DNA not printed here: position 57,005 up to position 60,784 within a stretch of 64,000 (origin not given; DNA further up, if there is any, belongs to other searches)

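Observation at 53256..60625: Four-gene operon: helicase-nuclease + Argonaute-like + REase-tailed protein + membrane protein (DdmDE / pPIWI-RE-like but expanded)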

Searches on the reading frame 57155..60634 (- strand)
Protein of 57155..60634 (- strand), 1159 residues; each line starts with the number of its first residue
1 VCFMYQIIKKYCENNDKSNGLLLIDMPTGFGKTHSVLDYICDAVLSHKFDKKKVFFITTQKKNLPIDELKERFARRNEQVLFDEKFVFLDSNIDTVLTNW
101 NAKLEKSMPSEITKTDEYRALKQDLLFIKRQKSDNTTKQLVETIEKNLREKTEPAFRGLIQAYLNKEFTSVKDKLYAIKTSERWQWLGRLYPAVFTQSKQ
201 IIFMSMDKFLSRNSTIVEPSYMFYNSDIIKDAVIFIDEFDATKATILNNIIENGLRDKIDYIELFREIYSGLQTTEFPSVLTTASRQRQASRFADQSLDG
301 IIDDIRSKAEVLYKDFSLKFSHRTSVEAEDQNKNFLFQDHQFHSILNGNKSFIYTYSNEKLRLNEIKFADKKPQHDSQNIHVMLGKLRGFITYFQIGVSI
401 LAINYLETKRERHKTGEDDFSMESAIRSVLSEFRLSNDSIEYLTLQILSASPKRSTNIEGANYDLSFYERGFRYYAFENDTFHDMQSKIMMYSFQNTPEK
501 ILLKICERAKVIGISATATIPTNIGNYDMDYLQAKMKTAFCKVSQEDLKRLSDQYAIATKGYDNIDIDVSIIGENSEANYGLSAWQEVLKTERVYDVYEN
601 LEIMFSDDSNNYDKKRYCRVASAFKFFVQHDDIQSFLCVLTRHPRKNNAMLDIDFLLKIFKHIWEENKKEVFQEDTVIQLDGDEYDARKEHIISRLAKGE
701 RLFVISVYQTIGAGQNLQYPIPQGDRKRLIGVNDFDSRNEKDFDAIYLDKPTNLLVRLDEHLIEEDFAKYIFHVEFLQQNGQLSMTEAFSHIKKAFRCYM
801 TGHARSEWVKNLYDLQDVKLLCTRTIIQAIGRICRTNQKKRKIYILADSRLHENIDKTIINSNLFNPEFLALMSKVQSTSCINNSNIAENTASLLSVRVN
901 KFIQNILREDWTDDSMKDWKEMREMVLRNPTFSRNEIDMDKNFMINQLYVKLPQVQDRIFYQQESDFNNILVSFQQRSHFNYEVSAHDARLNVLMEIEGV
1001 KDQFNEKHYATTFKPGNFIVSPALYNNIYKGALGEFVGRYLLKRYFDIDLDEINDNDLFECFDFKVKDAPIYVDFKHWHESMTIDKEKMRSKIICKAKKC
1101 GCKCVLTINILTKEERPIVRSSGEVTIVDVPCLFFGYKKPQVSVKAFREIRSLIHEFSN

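Call 3: search_protein_families(library=pfam, proteins=[window:57155-60634:-], max_evalue=1)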
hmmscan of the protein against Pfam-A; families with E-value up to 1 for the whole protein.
window:57155-60634:- (1159 aa): 4 families
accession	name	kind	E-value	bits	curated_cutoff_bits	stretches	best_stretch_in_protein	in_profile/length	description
PF04851.21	ResIII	-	0.00028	21.3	22.5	1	6-78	10-78/164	Type III restriction enzyme, res subunit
PF13307.12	Helicase_C_2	-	0.0037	17.8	25.3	1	821-859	125-163/170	Helicase C-terminal domain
PF00270.35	DEAD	-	0.015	15.4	26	1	22-59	17-53/167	DEAD/DEAH box helicase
PF21707.3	ABC_AB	-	0.074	13.7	27.5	1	353-403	6-54/100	Emaravirus ABC_AB protein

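Call 4: search_protein_families(library=padloc, proteins=[window:57155-60634:-], max_evalue=1)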
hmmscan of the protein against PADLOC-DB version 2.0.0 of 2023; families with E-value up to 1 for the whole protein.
window:57155-60634:- (1159 aa): 5 families
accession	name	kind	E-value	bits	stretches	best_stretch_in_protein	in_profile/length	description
PDLC04130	DdmD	-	9.9e-48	160.7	1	198-1118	236-1144/1190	-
PDLC01439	typeIV_DinG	-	1e-06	25.7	2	17-62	36-70/575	CAS-IV-A; associated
PDLC01252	Cas3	-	0.00046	17.7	2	21-111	1-85/324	CAS-I; effector_G3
PDLC01765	Cas3c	-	0.00057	16.9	1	6-57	170-219/612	-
PDLC01362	Cmr5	-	0.0082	14.7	1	121-178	43-91/110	CAS-III-B; effector_SS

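Call 5: search_protein_families(library=ncbifam, proteins=[window:57155-60634:-], max_evalue=1)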
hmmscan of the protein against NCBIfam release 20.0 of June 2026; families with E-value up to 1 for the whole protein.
window:57155-60634:- (1159 aa): 2 families
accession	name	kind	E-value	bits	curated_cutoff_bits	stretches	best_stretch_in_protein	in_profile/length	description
NF008729.0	PRK11747.1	equivalog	0.0016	16.9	598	0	823-852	654-682/703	ATP-dependent DNA helicase DinG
NF037954.1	het_cyst_PatD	equivalog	0.015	15.7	50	1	60-149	24-105/116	heterocyst frequency control protein PatD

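Call 28: search_solved_structures(query=window:57155-60625:-, max_evalue=0.01)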
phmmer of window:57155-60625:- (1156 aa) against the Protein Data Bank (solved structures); distinct sequences matched with E-value up to 0.01: 6.
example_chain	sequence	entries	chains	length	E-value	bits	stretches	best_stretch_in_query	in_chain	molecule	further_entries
9ix4_A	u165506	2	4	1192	4.7e-66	226.9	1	6-1123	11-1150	DdmD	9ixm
9bf1_A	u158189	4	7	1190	7.3e-47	163.3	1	226-1115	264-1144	Helicase/UvrB N-terminal domain-containing protein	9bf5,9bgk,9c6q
9ezx_A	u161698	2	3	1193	7.4e-47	163.3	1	226-1115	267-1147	Helicase/UvrB N-terminal domain-containing protein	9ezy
8u0u_A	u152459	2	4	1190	7.7e-47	163.2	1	226-1115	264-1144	Helicase/UvrB N-terminal domain-containing protein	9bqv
9khv_A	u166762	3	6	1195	7.8e-47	163.2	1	226-1115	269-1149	Helicase/UvrB N-terminal domain-containing protein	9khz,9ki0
8u0w_A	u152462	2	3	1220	8.6e-47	163.1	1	226-1115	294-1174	Helicase/UvrB N-terminal domain-containing protein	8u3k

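Call 51: search_solved_structures(query=window:57155-60625:-, max_evalue=1e-50, show_alignments=1)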
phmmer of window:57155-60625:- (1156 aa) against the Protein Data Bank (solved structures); distinct sequences matched with E-value up to 1e-50: 1.
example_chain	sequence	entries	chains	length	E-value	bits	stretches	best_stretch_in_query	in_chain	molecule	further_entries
9ix4_A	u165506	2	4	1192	4.7e-66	226.9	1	6-1123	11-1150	DdmD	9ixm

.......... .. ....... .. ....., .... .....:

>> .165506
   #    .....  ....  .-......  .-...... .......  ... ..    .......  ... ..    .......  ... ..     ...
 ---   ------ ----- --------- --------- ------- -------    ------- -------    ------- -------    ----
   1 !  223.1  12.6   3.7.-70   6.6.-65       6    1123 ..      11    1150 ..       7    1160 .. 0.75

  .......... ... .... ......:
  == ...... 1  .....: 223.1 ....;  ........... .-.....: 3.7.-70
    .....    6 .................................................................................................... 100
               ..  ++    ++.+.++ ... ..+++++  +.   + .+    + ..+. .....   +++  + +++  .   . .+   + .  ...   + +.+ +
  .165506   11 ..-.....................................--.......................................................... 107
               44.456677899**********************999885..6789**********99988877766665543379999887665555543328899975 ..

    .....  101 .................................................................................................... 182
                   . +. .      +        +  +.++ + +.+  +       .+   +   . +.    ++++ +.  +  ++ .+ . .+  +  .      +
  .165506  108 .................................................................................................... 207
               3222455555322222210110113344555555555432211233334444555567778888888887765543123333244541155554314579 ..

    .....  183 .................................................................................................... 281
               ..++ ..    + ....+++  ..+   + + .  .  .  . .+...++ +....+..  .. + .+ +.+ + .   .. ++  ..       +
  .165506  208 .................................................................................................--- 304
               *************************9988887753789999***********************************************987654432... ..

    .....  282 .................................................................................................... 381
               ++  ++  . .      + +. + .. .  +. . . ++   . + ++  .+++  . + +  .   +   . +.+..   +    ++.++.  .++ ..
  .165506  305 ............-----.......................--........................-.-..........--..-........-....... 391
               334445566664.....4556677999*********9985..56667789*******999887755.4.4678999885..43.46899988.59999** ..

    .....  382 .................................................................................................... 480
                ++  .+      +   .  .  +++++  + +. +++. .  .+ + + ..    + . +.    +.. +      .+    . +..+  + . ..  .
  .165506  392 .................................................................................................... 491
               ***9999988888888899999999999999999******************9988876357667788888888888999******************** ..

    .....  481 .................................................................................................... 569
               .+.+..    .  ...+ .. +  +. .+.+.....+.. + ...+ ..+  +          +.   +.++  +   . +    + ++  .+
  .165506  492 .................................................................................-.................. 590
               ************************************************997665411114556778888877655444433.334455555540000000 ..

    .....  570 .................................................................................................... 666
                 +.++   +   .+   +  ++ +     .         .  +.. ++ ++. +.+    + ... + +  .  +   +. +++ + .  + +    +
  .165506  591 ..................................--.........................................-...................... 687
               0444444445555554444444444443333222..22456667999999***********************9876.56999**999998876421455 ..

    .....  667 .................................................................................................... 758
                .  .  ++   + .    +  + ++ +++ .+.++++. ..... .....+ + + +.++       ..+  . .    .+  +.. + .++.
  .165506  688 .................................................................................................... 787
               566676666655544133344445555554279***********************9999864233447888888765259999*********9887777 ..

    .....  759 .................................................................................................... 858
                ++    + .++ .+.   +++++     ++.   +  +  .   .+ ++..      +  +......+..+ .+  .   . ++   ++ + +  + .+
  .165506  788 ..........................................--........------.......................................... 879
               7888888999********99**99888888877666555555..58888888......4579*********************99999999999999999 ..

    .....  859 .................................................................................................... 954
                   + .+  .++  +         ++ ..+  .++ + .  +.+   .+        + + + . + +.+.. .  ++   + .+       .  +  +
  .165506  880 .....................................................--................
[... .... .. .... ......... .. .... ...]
